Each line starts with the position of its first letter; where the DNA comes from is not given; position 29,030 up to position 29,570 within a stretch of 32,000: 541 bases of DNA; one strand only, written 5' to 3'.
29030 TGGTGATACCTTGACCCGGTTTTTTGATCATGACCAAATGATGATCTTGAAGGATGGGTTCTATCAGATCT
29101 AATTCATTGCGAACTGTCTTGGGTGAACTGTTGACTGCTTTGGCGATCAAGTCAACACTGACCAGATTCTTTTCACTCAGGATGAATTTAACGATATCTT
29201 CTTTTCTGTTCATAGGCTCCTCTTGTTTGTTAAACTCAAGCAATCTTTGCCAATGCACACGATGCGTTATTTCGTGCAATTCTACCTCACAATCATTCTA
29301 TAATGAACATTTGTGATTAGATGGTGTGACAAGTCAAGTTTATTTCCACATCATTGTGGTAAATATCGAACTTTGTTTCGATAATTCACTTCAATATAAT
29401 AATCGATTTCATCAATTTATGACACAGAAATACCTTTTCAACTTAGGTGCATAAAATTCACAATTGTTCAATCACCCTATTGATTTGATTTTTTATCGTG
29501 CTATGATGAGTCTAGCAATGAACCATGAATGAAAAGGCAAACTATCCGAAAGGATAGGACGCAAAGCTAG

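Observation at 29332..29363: Palindrome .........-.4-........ placed exactly 5 bp upstream of TTGACT: activator-style operator of the PRD-regulator/PTS operon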

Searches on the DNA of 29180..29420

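Call 47: search_rna_families(source=window, start=29180, end=29420, threshold=evalue, max_evalue=1)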
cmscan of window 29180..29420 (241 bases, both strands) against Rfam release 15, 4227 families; matches with E-value up to 1: 0.
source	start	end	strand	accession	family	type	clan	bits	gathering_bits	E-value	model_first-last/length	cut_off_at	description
